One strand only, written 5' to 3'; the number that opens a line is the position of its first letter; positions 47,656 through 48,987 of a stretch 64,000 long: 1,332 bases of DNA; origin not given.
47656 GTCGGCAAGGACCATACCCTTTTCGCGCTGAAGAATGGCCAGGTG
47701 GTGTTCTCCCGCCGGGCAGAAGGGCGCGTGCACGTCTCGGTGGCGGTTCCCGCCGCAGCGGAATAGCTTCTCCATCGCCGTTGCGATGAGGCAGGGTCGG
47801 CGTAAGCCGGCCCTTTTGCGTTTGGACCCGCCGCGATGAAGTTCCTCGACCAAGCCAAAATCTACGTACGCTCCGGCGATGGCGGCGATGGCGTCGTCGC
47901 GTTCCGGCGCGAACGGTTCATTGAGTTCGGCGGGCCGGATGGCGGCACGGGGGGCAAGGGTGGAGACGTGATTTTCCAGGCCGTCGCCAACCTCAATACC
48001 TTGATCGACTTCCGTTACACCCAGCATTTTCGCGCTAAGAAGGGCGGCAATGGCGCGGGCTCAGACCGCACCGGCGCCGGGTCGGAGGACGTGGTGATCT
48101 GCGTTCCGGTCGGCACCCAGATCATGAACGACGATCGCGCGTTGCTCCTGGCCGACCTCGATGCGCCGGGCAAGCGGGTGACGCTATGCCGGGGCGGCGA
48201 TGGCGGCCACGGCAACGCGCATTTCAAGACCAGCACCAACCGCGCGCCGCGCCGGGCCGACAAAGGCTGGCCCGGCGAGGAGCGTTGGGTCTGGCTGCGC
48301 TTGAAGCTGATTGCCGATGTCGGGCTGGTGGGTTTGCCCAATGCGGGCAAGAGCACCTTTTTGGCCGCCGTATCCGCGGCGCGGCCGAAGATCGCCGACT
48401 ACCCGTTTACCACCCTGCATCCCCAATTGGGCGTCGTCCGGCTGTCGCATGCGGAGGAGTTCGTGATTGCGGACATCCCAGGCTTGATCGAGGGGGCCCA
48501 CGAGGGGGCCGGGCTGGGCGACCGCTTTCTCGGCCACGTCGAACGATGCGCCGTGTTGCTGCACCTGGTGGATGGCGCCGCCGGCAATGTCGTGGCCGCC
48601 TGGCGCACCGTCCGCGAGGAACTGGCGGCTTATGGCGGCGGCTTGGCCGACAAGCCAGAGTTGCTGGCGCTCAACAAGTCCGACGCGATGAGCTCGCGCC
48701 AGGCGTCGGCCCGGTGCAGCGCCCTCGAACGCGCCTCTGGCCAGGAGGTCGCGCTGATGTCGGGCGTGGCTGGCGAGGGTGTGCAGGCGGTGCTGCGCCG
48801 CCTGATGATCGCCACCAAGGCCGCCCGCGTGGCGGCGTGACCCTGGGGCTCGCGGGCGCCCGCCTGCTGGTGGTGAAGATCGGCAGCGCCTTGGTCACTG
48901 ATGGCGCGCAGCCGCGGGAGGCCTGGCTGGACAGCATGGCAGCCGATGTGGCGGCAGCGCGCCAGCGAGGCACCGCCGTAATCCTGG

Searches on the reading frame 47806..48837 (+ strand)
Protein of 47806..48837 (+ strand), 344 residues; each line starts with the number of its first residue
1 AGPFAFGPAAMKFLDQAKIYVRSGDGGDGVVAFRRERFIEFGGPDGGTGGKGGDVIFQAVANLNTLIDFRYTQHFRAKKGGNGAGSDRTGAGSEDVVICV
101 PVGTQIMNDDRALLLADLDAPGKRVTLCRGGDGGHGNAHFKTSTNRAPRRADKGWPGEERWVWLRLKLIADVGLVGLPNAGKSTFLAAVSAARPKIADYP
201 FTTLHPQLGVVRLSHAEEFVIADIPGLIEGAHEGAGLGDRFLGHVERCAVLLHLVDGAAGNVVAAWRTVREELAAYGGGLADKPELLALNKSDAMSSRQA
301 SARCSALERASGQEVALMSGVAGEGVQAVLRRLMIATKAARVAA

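Call 20: search_protein_families(library=pfam, proteins=[window:47806-48837:+], max_evalue=0.01)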
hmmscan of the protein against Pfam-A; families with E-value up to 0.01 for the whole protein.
window:47806-48837:+ (344 aa): 3 families
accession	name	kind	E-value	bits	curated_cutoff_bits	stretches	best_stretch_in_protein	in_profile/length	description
PF01018.28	GTP1_OBG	-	1.5e-59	200.5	27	1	15-168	2-155/155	GTP1/OBG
PF01926.29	MMR_HSR1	-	7.6e-25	87.7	21.9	1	171-291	1-113/113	50S ribosome-binding GTPase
PF02421.24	FeoB_N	-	3.3e-11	43.4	27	1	172-331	3-154/156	Ferrous iron transport protein B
